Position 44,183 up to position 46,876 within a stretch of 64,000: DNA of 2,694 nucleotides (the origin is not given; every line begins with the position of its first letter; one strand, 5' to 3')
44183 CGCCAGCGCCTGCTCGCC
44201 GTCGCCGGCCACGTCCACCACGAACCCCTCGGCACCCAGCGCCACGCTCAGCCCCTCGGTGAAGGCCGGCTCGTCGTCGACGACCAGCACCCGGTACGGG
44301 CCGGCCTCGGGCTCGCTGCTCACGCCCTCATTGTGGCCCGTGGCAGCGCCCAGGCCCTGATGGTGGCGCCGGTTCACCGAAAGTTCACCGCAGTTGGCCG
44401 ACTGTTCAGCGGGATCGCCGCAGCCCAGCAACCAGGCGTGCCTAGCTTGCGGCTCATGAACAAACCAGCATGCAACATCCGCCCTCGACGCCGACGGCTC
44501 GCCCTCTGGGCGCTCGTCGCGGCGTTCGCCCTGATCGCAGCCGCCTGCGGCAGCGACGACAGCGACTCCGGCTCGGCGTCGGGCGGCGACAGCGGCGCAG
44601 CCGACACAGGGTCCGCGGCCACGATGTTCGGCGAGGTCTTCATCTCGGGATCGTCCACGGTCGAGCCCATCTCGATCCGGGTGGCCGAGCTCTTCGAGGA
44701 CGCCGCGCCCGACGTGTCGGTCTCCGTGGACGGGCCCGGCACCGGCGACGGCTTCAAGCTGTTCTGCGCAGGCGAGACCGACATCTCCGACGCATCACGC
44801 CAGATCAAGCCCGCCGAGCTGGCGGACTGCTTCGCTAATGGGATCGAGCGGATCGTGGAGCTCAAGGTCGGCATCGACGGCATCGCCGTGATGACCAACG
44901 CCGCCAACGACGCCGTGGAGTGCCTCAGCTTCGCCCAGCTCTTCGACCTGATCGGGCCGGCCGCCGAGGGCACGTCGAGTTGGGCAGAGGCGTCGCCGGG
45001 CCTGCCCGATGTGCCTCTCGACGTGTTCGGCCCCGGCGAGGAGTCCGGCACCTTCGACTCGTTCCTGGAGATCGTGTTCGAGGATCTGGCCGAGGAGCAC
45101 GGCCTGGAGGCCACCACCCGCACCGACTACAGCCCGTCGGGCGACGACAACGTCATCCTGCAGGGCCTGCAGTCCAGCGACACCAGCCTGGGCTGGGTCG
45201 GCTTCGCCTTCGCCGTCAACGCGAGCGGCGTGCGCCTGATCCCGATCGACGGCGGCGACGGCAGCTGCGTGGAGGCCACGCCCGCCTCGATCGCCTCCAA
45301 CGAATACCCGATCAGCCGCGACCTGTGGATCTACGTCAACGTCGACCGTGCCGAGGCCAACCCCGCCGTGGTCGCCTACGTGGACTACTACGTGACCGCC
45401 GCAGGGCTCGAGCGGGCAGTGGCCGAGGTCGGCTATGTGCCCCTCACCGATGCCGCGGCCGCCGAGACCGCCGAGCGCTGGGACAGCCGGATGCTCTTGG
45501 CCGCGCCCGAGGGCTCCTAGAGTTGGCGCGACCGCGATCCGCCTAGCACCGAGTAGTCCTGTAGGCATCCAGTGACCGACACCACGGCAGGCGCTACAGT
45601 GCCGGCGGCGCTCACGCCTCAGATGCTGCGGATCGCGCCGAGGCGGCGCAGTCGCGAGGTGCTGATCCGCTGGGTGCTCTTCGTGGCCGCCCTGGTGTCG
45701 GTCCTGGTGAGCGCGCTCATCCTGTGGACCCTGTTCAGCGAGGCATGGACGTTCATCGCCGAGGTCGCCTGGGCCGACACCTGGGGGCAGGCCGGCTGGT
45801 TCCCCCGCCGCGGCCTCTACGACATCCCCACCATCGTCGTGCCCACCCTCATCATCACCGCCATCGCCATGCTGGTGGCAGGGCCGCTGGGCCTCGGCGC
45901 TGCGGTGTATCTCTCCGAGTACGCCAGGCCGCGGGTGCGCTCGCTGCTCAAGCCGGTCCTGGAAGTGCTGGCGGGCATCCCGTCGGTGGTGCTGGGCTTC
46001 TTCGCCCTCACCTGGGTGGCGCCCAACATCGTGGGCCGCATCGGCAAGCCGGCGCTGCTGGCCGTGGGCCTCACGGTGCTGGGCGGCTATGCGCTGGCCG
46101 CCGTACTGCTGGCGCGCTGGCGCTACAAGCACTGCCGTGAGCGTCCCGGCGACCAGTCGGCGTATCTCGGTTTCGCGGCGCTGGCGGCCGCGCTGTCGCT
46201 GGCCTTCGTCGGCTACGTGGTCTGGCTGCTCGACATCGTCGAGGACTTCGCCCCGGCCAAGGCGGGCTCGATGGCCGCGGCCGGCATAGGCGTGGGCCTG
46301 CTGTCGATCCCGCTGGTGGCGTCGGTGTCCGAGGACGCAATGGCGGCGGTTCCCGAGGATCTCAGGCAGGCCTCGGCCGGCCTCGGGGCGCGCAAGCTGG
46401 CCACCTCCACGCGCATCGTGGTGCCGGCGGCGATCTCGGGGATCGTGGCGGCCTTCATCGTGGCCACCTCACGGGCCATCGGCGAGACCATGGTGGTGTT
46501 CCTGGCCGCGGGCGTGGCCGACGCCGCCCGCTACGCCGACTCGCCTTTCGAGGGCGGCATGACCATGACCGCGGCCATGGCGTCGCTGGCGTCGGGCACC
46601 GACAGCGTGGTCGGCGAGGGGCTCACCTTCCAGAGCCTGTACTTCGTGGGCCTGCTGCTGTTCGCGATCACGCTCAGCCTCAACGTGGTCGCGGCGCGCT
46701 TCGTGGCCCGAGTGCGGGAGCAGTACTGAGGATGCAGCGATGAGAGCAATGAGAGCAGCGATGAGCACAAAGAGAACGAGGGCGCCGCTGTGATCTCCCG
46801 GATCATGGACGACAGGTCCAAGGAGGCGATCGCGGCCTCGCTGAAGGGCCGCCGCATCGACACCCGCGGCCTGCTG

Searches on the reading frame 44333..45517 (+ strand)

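Call 49: search_protein_families(library=ncbifam, proteins=[window:44333-45517:+], max_evalue=1e-10)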
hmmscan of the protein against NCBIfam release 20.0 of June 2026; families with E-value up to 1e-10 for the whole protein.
window:44333-45517:+ (395 aa): 1 family
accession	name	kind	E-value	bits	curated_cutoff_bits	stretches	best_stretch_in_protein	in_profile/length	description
TIGR02136.1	ptsS_2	subfamily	1.6e-55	188.4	206.6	1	61-371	8-295/295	phosphate ABC transporter substrate-binding protein PstS family protein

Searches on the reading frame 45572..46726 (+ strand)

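Call 49: search_protein_families(library=ncbifam, proteins=[window:45572-46726:+], max_evalue=1e-10)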
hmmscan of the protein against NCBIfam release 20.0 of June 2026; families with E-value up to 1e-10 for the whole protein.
window:45572-46726:+ (385 aa): 5 families
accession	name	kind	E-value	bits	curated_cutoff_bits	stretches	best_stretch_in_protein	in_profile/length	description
TIGR02138.1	phosphate_pstC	equivalog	5.4e-58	196.4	196.45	2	226-380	144-294/296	phosphate ABC transporter permease subunit PstC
TIGR00974.1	3a0107s02c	equivalog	8.3e-36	123.5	193.45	2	232-380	126-269/272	phosphate ABC transporter permease PstA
NF008435.0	PRK11275.1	equivalog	2.1e-20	73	502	1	213-381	147-312/319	phosphate ABC transporter permease PstC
NF008430.0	PRK11268.1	equivalog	1.5e-13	50.4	439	0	230-377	149-289/295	phosphate ABC transporter permease PstA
TIGR02141.1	modB_ABC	equivalog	3.9e-11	43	182.6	0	233-316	79-162/208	molybdate ABC transporter permease subunit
